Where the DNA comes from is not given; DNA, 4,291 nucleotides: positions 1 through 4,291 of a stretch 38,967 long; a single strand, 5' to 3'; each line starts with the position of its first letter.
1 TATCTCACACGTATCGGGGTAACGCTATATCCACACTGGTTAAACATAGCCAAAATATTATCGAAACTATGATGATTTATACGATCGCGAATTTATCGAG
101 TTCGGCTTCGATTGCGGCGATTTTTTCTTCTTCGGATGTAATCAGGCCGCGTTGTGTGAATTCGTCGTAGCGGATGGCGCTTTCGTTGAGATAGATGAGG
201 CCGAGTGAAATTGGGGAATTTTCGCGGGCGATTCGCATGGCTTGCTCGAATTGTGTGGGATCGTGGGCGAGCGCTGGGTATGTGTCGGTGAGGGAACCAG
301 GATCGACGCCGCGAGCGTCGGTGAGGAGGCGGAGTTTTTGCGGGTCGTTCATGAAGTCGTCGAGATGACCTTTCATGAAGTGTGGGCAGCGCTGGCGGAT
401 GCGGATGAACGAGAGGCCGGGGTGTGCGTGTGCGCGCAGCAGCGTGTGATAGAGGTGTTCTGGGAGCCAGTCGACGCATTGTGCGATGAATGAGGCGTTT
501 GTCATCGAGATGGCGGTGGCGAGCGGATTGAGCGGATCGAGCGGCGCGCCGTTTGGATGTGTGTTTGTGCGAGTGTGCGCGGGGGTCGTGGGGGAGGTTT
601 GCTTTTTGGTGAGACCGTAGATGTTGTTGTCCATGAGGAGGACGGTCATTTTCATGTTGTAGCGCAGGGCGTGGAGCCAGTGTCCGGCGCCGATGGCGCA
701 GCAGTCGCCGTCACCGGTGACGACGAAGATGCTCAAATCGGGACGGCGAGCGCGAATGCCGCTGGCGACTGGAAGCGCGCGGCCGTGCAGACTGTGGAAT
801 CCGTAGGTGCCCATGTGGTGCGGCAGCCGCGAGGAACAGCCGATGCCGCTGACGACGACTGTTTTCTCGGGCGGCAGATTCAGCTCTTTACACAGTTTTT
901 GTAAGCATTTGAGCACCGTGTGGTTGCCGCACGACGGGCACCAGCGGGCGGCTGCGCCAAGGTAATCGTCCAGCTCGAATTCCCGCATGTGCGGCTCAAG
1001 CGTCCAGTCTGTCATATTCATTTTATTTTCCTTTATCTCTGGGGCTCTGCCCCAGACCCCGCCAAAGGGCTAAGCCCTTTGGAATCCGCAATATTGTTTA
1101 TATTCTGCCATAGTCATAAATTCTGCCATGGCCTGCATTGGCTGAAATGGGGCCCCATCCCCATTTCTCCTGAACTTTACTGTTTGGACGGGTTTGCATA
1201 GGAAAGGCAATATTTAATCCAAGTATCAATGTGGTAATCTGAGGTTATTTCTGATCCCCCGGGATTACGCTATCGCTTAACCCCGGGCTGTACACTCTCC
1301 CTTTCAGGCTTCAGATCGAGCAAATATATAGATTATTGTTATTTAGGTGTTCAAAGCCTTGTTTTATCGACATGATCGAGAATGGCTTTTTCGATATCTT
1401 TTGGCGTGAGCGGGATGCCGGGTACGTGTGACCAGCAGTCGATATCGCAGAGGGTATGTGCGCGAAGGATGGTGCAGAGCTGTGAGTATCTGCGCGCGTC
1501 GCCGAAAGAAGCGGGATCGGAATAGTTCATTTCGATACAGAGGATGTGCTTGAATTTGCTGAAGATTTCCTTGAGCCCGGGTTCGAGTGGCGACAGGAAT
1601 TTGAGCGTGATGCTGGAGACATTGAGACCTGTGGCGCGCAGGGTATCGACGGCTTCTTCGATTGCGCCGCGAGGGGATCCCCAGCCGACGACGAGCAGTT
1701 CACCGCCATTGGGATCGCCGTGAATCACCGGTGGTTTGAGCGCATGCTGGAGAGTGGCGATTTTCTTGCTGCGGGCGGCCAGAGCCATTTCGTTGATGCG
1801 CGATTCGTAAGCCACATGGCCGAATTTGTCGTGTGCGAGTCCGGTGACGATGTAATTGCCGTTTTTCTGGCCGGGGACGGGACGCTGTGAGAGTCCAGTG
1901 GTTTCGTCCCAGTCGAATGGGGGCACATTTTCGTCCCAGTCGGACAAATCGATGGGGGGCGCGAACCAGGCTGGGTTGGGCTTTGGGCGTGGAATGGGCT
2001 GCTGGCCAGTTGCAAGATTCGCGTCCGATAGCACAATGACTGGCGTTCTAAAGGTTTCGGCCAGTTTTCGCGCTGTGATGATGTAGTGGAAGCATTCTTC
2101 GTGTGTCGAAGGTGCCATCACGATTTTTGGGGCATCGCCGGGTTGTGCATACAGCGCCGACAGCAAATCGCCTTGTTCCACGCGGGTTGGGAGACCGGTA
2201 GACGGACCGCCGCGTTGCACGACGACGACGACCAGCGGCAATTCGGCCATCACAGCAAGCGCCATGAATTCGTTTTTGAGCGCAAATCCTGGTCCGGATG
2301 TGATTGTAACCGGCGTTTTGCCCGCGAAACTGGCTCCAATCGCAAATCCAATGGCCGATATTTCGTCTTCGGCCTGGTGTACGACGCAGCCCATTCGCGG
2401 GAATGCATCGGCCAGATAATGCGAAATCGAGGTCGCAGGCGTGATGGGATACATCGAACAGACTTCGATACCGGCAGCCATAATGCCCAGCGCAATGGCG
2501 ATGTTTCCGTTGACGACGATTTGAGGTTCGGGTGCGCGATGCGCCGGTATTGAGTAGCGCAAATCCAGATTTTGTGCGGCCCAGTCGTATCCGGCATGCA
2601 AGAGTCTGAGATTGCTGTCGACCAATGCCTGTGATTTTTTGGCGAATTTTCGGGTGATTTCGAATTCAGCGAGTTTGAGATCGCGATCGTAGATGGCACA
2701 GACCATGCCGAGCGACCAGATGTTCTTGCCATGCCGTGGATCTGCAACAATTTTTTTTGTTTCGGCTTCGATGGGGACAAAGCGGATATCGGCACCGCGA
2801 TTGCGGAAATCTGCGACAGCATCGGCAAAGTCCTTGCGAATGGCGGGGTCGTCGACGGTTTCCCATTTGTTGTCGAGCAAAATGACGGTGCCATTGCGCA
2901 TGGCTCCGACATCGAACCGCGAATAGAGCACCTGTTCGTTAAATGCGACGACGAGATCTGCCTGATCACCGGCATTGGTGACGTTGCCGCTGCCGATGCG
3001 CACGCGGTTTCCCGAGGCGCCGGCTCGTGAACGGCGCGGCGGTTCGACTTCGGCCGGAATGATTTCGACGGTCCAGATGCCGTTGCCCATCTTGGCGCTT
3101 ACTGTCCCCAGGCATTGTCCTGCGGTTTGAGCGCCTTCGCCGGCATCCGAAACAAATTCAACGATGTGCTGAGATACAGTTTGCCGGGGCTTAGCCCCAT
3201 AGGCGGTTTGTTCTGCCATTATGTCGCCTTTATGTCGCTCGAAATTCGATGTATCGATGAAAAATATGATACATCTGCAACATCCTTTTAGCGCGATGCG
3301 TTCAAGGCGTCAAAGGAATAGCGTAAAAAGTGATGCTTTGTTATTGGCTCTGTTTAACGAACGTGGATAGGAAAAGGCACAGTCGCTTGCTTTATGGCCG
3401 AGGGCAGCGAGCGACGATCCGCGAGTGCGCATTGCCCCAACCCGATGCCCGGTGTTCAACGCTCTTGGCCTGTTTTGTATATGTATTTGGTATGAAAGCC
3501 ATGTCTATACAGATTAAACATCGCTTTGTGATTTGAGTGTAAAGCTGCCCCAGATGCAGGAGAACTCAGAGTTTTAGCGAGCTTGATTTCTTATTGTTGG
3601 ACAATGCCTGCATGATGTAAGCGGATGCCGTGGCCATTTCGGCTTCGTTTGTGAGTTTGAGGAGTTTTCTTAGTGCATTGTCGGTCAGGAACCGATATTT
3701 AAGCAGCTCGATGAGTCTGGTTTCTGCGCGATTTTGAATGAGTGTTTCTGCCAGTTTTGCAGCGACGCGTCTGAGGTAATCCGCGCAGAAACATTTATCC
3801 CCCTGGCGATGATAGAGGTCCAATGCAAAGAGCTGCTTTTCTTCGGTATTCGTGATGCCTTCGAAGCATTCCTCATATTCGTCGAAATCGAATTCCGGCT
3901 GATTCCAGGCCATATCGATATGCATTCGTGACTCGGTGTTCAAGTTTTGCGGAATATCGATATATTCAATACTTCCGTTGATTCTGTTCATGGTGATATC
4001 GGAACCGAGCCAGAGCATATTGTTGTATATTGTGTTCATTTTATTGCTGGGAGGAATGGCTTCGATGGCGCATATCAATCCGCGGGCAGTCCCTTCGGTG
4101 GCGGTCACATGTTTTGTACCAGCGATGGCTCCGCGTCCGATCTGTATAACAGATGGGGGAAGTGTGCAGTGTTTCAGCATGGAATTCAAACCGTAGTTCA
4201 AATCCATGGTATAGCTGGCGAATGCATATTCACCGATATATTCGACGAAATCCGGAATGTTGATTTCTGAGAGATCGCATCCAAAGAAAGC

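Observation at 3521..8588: Low-GC, translationally coupled VWA / MoxR-AAA / cytoplasmic-LRR three-gene cassette: candidate undescribed NTPase-driven sensor system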

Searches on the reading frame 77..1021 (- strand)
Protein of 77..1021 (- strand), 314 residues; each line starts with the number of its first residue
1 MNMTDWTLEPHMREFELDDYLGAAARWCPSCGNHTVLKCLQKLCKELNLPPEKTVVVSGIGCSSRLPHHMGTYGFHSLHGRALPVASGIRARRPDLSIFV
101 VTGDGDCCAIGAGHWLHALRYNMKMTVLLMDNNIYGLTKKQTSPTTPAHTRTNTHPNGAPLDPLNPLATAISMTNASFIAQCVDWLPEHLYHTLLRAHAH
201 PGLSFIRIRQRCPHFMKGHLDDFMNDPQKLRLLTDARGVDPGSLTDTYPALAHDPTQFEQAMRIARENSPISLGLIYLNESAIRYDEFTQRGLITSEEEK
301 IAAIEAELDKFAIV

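Call 12: search_protein_families(library=pfam, proteins=[window:77-1021:-], max_evalue=0.00001)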
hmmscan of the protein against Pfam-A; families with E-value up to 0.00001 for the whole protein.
window:77-1021:- (314 aa): 1 family
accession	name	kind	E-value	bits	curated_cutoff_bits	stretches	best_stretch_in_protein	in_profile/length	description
PF02775.26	TPP_enzyme_C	-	7.4e-24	84.7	21.9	1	60-207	2-150/151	Thiamine pyrophosphate enzyme, C-terminal TPP binding domain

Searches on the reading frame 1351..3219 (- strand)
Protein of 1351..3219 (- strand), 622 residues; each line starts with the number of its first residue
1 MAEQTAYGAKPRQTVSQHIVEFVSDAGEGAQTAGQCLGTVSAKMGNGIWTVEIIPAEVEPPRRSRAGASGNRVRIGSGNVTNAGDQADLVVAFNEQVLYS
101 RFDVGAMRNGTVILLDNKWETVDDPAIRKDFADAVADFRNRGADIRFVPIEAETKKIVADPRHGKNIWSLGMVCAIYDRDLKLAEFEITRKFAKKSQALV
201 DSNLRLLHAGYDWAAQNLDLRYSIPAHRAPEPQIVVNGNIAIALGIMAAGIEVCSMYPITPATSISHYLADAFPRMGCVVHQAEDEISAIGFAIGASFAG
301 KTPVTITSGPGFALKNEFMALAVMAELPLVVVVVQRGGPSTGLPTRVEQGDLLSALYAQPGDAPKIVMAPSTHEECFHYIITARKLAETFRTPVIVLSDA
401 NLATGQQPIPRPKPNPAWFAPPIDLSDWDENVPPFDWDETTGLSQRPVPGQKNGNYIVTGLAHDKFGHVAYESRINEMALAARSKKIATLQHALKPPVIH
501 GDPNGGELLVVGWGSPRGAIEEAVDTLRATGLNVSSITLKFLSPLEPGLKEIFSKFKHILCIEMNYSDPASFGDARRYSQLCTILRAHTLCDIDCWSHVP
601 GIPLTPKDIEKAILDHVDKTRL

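Call 12: search_protein_families(library=pfam, proteins=[window:1351-3219:-], max_evalue=0.00001)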
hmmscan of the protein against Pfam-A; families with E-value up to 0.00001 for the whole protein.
window:1351-3219:- (622 aa): 2 families
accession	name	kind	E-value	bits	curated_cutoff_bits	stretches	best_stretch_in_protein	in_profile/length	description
PF01855.24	POR_N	-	1.5e-49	169.2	27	1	245-414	2-170/231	Pyruvate flavodoxin/ferredoxin oxidoreductase, thiamine diP-bdg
PF01558.24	POR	-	3.8e-16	60.2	27.4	1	26-212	1-173/173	Pyruvate ferredoxin/flavodoxin oxidoreductase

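Call 42: find_related_loci(query=window:1351-3219:-, collection=metagenome_contigs, flank=10000)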
Query window:1351-3219:- (622 aa) in metagenome_contigs; peptide patterns used: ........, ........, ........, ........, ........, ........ (x = any residue, [..] = any of these).
155 stretches matched a pattern; 135 encode a relative of the query (tblastn E <= 1e-3); the best 80 are kept; 80 distinct loci.
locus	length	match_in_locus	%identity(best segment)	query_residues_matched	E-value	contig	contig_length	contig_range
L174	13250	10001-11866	99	1-622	0e+0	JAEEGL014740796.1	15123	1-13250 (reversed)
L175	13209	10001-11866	98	1-622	0e+0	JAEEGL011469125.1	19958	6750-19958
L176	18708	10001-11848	86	1-618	0e+0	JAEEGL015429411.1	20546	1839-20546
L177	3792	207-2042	86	12-619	0e+0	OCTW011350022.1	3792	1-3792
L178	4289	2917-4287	83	12-468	0e+0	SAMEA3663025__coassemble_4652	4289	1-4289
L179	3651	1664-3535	61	1-621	0e+0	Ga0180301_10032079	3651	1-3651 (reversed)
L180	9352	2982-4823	60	13-621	0e+0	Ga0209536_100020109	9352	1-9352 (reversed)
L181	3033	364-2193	60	13-617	0e+0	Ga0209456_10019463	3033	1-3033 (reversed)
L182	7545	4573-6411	59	5-615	0e+0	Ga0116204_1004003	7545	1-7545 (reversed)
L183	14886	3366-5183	58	13-613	0e+0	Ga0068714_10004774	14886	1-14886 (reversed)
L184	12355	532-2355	58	9-618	0e+0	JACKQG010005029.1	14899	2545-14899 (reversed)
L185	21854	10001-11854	57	2-613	0e+0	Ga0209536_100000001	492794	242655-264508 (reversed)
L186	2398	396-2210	57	19-620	0e+0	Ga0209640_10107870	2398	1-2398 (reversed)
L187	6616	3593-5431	57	10-619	0e+0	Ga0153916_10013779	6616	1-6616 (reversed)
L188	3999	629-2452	57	17-621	0e+0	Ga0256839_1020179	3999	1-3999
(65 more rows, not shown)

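Call 47: list_cluster_members(proteins=[P0001, P0124, window:1351-3219:-, window:18707-21202:-, P0003, P0140])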
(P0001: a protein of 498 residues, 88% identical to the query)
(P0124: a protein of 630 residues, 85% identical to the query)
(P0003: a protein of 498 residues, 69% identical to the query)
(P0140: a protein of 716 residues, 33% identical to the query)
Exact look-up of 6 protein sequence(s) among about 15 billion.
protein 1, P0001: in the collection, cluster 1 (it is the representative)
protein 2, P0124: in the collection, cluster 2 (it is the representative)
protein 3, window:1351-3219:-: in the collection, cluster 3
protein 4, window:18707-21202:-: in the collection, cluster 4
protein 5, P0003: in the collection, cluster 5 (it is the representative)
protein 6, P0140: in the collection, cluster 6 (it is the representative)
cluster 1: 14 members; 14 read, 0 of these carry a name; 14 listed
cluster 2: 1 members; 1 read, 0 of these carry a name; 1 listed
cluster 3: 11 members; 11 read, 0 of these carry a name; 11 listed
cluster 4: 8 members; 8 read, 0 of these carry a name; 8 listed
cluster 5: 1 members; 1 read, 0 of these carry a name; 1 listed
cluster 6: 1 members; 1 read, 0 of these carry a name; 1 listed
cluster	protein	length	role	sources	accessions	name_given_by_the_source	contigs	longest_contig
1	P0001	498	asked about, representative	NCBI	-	-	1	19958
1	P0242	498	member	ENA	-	-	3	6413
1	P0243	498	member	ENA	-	-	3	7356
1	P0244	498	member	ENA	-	-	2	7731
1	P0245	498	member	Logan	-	-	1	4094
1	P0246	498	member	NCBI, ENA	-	-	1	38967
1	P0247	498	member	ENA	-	-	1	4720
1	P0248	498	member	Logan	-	-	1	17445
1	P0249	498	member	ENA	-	-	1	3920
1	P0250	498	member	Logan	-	-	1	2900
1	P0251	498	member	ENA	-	-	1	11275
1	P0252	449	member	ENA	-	-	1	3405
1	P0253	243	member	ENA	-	-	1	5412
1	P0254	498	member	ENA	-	-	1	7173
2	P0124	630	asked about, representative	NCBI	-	-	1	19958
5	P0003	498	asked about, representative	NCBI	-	-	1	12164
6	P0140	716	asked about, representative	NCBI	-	-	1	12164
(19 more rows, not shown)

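Call 91: search_protein_families(library=pfam, proteins=[L174:6805-9801:+, L174:5239-6723:+, L174:3837-4670:-, L174:1330-2739:-, L174:2877-3254:-], max_evalue=0.0001)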
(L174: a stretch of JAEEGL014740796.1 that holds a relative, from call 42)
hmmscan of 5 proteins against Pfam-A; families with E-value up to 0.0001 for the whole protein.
L174:6805-9801:+ (998 aa): 13 families
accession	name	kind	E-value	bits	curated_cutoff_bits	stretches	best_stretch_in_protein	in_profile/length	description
PF07724.20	AAA_2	-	1.7e-65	220.6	27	1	732-893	1-164/166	AAA domain (Cdc48 subfamily)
PF17871.7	AAA_lid_9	-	1.8e-27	95.7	22.8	1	479-579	2-102/104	AAA lid domain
PF10431.15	ClpB_D2-small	-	3.2e-20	72.4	21.9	1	901-980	1-80/81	C-terminal, D2-small domain, of ClpB protein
PF07728.20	AAA_5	-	3.6e-17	63.1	22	1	737-856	2-123/139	AAA domain (dynein-related subfamily)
PF00004.35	AAA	-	6.7e-12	46.4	21.2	1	738-856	2-110/131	ATPase family associated with various cellular activities (AAA)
PF13191.12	AAA_16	-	2.7e-08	34.9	32.6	0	705-766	1-56/167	AAA ATPase domain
PF02861.25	Clp_N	-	4.5e-08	33.6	20.7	1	39-89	1-52/53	Clp amino terminal domain, pathogenicity island component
PF13401.12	AAA_22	-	8.9e-07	29.7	27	0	736-835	7-111/130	AAA domain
PF20720.3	nSTAND3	-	1.2e-06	28.8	27.2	0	738-778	21-61/155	Novel STAND NTPase 3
PF00158.32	Sigma54_activat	-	1.9e-05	24.9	20.2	0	736-837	24-124/168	Sigma-54 interaction domain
PF23569.1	NBD_SMAX1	-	2.7e-05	24.4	27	1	327-383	18-74/212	SMAX1 nucleotide binding domain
PF01695.23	IstB_IS21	-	3.9e-05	23.7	24.1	0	737-755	95-113/238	IstB-like ATP binding protein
PF00005.33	ABC_tran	-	8.5e-05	23.6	25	0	739-769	16-45/137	ABC transporter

L174:5239-6723:+ (494 aa): 2 families
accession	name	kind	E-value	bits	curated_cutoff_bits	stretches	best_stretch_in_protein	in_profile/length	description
PF13520.12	AA_permease_2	-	6.4e-52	177.3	27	1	41-470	1-420/427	Amino acid permease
PF00324.27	AA_permease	-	6.1e-30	104.8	24.6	1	46-484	2-463/470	Amino acid permease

L174:3837-4670:- (277 aa): 1 family
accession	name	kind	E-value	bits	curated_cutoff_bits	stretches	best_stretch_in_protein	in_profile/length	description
PF01048.26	PNP_UDP_1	-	1.4e-29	103.6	25.1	1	58-272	2-231/233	Phosphorylase superfamily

L174:1330-2739:- (469 aa): 3 families
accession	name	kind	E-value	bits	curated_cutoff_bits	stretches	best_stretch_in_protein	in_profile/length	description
PF13847.12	Methyltransf_31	-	2.7e-08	34.1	27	1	322-396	4-81/145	Methyltransferase domain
PF13649.12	Methyltransf_25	-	1.8e-06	29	27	1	325-401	1-75/97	Methyltransferase domain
PF08242.18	Methyltransf_12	-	4.1e-06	27.9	30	1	326-396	1-72/98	Methyltransferase domain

L174:2877-3254:- (125 aa): 1 family
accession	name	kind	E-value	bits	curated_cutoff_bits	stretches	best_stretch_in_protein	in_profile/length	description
PF02810.21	SEC-C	-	4.4e-09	36.5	20.4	1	5-22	1-18/19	SEC-C motif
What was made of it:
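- It has ClpB-like, permease and other housekeeping genes there, which points to a rearrangement rather than a clean insertion or deletion (call 91).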

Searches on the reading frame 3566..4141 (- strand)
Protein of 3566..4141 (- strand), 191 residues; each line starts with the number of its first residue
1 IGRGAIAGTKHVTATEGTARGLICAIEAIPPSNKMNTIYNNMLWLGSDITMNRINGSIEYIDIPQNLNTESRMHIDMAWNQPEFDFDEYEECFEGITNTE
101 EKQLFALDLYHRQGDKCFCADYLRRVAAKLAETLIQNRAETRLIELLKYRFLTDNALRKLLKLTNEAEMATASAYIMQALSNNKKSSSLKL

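Call 30: find_homologous_proteins(query=window:3566-4141:-, max_evalue=0.001)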
Query window:3566-4141:- (191 aa): 1 proteins with E <= 0.001 among 96 candidates.
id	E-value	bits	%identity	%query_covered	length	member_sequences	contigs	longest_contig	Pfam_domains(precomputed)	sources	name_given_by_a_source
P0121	4.7e-83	295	69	94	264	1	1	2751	PF13306.13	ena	-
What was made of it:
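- Tried and rejected: A word-indexed homologue search with the C-terminal handle alone found only one protein (call 30).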

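Call 84: search_protein_representatives(protein=window:3566-4123:-)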
Query: 185 residues. Proteins with E-value up to 0.001 (for the whole library): 99; up to 1e-10: 42; up to 1e-30: 5. The best 99 are listed.
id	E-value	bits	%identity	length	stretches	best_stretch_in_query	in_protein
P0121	7.9e-80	283.1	69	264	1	1-185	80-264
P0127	8.8e-73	260.1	65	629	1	1-185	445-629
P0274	2.7e-53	196.7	62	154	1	34-185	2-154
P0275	1.1e-39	152.4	47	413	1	1-179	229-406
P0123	4.9e-35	137.3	39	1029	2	2-182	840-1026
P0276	2.2e-28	115.6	41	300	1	4-180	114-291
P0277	5.6e-28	114.3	42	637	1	6-178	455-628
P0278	6.4e-26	107.6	37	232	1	2-182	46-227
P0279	1.1e-25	106.9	39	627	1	6-180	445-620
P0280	1.6e-25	106.3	42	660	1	6-176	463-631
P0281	2.0e-25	106.0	38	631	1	4-175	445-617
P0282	2.1e-25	105.9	35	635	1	4-175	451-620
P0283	3.1e-24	102.1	42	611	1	5-182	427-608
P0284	1.2e-23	100.2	39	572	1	7-178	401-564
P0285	5.3e-23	98.1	41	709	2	5-106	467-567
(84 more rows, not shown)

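Call 100: search_protein_families(library=pfam, proteins=[window:3566-4093:-], max_evalue=0.1)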
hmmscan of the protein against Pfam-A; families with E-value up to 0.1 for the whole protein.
window:3566-4093:- (175 aa): 0 families
